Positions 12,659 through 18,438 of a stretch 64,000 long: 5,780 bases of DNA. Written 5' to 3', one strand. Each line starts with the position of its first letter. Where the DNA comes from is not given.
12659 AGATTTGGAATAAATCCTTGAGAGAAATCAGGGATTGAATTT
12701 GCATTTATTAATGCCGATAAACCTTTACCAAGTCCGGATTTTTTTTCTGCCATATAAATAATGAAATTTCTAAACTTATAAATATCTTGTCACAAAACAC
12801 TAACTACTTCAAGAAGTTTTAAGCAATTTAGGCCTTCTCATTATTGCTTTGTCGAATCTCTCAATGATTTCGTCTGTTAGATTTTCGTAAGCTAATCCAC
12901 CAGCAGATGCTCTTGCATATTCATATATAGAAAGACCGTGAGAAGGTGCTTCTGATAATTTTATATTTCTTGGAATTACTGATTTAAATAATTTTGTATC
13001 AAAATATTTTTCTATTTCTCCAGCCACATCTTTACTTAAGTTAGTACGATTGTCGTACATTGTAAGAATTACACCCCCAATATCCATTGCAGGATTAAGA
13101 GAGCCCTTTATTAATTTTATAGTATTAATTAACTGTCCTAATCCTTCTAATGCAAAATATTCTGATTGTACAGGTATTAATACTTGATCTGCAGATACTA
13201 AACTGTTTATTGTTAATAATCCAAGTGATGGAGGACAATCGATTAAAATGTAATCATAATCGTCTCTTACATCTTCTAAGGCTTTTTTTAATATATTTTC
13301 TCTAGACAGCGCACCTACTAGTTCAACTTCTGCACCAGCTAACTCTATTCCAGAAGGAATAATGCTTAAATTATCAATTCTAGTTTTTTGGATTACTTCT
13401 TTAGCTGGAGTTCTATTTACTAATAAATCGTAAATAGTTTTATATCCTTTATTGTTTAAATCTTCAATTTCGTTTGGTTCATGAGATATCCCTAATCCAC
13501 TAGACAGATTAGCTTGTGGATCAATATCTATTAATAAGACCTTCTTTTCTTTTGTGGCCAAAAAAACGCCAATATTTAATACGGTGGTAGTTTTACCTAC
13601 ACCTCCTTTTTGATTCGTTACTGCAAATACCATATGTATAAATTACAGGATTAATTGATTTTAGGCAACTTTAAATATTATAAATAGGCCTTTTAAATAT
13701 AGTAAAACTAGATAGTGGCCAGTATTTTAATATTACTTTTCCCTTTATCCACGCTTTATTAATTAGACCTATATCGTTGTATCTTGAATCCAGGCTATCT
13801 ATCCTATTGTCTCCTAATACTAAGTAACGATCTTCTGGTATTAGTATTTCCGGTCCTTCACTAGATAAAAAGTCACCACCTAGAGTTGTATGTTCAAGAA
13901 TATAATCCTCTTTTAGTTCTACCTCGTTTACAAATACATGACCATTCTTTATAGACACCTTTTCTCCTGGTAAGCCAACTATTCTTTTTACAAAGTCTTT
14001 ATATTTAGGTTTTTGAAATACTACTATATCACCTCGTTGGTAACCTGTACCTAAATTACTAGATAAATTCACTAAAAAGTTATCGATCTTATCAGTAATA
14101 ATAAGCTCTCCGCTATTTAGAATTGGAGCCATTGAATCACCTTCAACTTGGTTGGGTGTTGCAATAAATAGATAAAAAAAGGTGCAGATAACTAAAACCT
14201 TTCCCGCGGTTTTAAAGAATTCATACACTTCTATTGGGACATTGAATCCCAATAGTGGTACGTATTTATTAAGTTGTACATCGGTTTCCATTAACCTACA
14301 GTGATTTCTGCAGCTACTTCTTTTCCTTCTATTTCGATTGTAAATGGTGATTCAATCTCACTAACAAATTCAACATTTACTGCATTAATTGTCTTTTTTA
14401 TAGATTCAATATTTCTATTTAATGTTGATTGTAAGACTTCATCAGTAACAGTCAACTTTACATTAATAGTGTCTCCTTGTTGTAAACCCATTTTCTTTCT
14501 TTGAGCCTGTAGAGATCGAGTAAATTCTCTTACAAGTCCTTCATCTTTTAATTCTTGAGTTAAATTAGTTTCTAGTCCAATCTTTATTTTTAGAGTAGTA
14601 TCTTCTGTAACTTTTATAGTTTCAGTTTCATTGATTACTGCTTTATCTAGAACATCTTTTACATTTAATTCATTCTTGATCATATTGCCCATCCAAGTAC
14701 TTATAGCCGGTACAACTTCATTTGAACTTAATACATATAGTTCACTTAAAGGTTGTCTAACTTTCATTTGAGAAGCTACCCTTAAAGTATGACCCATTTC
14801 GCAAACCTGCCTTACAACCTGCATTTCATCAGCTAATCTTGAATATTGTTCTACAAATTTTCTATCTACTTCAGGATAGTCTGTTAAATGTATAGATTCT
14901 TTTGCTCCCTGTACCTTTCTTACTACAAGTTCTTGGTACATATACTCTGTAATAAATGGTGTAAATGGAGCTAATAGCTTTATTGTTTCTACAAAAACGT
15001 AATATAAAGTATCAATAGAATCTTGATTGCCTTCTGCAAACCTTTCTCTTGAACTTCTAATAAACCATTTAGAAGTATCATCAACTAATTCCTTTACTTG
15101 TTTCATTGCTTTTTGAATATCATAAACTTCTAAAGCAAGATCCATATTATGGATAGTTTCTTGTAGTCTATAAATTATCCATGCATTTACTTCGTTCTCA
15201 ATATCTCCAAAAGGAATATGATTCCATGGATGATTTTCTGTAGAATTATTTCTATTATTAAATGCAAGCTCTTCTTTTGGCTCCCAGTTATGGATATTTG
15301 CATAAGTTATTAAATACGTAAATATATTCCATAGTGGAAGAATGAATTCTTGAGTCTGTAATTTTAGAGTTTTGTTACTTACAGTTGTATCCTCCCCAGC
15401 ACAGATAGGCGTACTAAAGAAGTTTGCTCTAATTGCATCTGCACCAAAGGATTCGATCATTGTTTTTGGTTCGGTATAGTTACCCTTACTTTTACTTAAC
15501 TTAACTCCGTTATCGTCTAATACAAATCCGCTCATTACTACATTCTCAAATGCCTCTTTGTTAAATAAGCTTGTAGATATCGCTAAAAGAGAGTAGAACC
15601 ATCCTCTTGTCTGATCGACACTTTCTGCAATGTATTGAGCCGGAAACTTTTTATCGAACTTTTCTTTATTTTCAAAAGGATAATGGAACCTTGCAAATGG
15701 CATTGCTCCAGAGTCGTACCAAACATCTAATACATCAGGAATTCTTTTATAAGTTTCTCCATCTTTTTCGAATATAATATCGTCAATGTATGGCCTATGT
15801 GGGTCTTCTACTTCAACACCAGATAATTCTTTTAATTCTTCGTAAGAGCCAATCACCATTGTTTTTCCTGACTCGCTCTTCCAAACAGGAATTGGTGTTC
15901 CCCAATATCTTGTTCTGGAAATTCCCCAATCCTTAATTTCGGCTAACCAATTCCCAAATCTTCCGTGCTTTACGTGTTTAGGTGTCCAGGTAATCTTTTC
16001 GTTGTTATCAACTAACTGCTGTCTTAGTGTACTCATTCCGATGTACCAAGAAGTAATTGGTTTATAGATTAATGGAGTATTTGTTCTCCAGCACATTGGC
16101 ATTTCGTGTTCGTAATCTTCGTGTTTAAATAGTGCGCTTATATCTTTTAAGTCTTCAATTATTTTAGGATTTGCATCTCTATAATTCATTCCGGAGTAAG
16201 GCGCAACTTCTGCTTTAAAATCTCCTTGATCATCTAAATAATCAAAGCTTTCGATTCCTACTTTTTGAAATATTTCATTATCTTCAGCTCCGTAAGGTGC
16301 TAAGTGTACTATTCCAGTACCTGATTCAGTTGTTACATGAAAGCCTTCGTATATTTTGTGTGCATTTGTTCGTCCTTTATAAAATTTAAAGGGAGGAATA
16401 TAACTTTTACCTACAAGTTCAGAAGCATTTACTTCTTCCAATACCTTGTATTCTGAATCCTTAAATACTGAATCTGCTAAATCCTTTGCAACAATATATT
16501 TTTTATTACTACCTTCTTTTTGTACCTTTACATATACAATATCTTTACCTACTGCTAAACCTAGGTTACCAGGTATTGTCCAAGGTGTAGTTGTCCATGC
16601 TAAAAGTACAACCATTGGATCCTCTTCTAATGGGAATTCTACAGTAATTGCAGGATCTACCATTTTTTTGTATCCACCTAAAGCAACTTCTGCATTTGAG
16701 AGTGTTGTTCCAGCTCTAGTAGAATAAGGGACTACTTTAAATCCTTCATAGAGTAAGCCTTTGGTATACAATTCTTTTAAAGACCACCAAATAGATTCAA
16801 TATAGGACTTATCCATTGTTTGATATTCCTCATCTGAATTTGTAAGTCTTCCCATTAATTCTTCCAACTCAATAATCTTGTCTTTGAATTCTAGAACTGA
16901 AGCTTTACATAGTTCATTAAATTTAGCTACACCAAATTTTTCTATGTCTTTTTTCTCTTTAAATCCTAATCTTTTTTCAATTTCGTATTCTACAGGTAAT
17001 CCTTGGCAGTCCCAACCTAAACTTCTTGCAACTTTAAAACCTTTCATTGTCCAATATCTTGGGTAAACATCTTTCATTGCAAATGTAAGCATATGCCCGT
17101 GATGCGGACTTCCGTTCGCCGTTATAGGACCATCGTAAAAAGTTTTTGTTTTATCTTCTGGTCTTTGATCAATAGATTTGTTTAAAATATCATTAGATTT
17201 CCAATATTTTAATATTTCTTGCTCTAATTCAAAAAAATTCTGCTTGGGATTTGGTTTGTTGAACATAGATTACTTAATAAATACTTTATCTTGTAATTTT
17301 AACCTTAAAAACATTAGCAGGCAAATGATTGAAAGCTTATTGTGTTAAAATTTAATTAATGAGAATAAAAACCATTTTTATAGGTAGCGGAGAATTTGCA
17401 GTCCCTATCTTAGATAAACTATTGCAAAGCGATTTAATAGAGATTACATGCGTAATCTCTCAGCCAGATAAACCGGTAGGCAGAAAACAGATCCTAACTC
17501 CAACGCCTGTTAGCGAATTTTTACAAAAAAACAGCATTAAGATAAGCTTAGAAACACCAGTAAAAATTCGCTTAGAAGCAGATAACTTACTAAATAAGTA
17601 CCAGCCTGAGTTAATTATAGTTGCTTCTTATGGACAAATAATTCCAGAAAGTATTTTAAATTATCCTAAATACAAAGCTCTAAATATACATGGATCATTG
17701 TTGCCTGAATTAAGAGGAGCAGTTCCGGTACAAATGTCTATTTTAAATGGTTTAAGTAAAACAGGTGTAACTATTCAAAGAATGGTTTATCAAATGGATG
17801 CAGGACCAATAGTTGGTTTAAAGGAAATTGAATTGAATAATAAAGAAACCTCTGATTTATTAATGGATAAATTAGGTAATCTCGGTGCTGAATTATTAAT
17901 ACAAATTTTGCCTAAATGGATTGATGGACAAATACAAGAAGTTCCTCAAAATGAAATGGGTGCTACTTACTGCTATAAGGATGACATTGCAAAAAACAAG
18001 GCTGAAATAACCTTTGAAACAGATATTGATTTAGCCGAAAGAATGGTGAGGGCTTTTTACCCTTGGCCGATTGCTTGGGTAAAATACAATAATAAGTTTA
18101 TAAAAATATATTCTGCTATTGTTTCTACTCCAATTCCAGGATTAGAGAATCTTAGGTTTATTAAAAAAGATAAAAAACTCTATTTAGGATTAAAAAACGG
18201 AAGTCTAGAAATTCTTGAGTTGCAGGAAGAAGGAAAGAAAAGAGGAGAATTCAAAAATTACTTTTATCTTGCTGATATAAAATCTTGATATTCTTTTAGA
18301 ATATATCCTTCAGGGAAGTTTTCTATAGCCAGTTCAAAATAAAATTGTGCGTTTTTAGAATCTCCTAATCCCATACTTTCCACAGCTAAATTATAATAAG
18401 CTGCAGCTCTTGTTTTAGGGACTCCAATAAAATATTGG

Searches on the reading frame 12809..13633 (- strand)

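Call 23: search_protein_families(library=pfam, proteins=[window:12809-13633:-], max_evalue=0.0001)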
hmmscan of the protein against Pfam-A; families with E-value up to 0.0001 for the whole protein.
window:12809-13633:- (274 aa): 7 families
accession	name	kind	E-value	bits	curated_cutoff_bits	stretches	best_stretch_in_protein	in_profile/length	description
PF13614.12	AAA_31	-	1.2e-66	224.5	27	1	2-185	3-177/177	AAA domain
PF01656.29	CbiA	-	4.7e-28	98.1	25.4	1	4-235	2-124/125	CobQ/CobB/MinD/ParA nucleotide binding domain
PF09140.17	MipZ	-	2.9e-10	40.4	20.7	0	3-39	3-39/262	ATPase MipZ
PF00142.24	Fer4_NifH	-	7.2e-10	39.2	25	1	8-265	7-252/271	4Fe-4S iron sulfur cluster binding proteins, NifH/frxC family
PF02374.21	ArsA_ATPase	-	9.3e-10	38.6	24.3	1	8-142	8-144/305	Anion-transporting ATPase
PF10609.15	ParA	-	1.2e-09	38.4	27.1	1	2-164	5-152/246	NUBPL iron-transfer P-loop NTPase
PF06564.18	CBP_BcsQ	-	3.9e-09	36.8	21.3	1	3-159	4-149/234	Cellulose biosynthesis protein BcsQ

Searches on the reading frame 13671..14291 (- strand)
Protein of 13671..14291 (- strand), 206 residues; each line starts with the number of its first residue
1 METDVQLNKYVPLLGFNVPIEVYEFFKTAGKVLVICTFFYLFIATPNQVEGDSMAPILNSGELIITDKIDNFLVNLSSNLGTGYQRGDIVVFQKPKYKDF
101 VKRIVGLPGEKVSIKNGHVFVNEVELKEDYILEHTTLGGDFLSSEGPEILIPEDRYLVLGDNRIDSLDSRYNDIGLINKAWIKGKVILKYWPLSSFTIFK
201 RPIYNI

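Call 23: search_protein_families(library=pfam, proteins=[window:13671-14291:-], max_evalue=0.0001)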
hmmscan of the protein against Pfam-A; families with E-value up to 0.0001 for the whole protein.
window:13671-14291:- (206 aa): 1 family
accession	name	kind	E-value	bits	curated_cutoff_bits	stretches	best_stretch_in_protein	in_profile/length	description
PF10502.14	Peptidase_S26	-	7.9e-36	124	22.9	1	24-191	3-168/168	Signal peptidase, peptidase S26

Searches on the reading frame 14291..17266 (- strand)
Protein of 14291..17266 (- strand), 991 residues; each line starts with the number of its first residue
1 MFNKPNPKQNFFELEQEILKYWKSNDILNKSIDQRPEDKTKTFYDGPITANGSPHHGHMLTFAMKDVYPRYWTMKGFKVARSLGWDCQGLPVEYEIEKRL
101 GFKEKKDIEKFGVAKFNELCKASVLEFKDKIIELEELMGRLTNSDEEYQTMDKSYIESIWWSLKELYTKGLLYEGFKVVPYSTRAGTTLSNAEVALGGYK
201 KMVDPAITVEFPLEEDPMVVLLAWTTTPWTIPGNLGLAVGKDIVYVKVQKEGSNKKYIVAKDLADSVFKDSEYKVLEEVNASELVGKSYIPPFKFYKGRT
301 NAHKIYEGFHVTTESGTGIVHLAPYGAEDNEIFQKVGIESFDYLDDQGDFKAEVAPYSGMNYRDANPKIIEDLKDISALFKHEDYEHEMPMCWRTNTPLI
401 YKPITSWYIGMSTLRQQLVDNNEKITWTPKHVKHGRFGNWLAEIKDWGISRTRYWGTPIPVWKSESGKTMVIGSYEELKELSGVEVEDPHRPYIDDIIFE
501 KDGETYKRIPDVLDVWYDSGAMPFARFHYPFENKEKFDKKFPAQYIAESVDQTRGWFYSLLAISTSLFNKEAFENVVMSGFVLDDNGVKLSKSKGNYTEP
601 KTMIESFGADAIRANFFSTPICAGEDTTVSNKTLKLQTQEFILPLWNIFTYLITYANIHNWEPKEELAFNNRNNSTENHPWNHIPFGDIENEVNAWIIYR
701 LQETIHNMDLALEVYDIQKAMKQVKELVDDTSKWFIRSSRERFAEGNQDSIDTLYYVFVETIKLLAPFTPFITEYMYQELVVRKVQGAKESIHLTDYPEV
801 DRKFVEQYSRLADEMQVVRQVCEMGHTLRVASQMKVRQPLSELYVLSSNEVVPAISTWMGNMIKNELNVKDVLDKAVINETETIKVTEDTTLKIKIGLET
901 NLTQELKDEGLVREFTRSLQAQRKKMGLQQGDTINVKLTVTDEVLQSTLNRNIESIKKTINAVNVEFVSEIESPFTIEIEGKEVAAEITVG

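Call 23: search_protein_families(library=pfam, proteins=[window:14291-17266:-], max_evalue=0.0001)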
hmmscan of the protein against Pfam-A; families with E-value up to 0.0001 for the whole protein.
window:14291-17266:- (991 aa): 4 families
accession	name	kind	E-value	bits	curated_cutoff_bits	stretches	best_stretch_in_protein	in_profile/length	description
PF00133.28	tRNA-synt_1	-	1.1e-119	400.3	22.7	1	18-621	2-407/414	tRNA synthetases class I (I, L, M and V)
PF08264.19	Anticodon_1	-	3.1e-27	95.7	25.1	1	695-841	2-145/148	Anticodon-binding domain of tRNA ligase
PF09334.17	tRNA-synt_1g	-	3.3e-14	52.9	20.1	0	50-105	10-64/391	tRNA synthetases class I (M)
PF19302.4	DUF5915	-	4.8e-13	49.5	27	1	879-988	87-192/195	Domain of unknown function (DUF5915)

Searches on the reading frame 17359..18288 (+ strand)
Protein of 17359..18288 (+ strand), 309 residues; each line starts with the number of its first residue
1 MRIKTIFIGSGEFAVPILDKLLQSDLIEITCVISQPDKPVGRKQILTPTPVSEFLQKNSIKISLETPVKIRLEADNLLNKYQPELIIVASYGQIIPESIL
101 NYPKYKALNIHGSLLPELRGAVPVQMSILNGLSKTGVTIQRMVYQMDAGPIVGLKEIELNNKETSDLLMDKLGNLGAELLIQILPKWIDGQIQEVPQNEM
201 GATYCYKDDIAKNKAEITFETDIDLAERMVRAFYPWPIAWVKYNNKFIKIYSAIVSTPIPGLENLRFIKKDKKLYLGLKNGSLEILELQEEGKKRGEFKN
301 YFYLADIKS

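Call 23: search_protein_families(library=pfam, proteins=[window:17359-18288:+], max_evalue=0.0001)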
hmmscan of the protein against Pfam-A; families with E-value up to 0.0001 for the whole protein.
window:17359-18288:+ (309 aa): 2 families
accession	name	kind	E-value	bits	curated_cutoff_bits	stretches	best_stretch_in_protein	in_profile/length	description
PF00551.24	Formyl_trans_N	-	1.3e-36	126.5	26.1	1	2-183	2-180/181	Formyl transferase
PF02911.23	Formyl_trans_C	-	2e-12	47.6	21.1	1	210-301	2-95/100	Formyl transferase, C-terminal domain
